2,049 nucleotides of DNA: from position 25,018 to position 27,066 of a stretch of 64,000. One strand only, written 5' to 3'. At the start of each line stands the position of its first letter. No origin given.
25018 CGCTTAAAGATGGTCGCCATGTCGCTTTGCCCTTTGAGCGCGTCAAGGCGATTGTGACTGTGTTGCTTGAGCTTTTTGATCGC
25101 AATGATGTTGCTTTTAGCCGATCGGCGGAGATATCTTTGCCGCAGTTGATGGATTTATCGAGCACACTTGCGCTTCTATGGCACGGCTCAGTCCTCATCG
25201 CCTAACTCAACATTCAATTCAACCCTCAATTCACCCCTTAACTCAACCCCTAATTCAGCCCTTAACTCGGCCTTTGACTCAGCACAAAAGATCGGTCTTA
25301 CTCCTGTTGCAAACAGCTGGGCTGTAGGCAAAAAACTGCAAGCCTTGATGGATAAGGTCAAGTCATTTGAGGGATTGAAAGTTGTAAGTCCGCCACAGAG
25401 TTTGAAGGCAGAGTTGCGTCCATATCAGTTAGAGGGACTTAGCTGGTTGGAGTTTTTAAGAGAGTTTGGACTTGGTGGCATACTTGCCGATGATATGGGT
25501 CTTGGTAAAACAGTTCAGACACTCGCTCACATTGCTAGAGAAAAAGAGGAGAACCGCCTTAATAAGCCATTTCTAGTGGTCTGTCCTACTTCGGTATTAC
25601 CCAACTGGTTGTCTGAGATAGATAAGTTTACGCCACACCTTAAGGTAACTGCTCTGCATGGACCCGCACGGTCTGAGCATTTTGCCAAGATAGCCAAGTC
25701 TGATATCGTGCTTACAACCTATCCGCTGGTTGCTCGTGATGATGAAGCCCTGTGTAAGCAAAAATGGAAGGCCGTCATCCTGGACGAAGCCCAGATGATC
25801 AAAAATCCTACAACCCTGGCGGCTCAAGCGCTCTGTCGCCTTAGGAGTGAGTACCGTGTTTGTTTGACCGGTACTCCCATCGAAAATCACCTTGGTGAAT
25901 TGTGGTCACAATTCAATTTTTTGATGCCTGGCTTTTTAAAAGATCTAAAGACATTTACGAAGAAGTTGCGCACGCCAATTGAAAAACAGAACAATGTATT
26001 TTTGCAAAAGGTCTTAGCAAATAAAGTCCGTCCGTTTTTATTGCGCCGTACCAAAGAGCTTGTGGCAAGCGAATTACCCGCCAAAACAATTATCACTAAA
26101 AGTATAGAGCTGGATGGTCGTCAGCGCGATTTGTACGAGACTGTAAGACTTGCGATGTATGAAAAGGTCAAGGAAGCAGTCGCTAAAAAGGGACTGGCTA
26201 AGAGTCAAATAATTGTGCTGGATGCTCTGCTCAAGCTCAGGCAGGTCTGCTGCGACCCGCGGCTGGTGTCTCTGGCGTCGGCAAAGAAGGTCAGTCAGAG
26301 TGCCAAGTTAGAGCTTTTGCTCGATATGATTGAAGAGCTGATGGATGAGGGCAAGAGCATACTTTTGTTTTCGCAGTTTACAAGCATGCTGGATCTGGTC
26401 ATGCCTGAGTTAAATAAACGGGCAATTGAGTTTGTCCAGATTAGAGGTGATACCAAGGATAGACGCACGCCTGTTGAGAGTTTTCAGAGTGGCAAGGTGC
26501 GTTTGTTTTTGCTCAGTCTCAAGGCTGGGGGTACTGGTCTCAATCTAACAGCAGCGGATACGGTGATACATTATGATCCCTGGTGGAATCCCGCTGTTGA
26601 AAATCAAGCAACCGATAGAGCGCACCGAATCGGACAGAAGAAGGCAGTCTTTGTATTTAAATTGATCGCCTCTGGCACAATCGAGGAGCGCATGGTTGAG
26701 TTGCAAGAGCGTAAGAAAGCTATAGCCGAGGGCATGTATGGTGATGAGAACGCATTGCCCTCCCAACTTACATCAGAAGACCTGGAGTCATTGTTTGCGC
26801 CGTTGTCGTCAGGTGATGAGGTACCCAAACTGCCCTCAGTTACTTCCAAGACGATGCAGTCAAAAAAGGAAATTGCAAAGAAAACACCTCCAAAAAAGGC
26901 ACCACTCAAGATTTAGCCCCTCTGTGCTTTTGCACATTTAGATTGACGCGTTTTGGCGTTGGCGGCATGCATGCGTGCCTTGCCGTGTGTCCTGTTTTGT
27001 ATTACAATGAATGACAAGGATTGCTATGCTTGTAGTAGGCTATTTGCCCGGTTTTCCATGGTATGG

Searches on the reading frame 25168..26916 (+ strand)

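Call 71: search_protein_families(library=pfam, proteins=[window:25168-26916:+], max_evalue=0.0001)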
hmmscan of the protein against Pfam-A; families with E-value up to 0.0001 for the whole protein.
window:25168-26916:+ (582 aa): 4 families
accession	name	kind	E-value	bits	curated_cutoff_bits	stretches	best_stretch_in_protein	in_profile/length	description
PF00176.29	SNF2-rel_dom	-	1.1e-73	248.4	24.9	1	86-366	1-290/290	SNF2-related domain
PF00271.37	Helicase_C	-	4.7e-23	82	23.5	1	380-489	2-110/110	Helicase conserved C-terminal domain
PF04851.21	ResIII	-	9.6e-09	35.8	22.5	1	81-238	2-163/164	Type III restriction enzyme, res subunit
PF00270.35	DEAD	-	6.4e-07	29.7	26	1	109-238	22-161/167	DEAD/DEAH box helicase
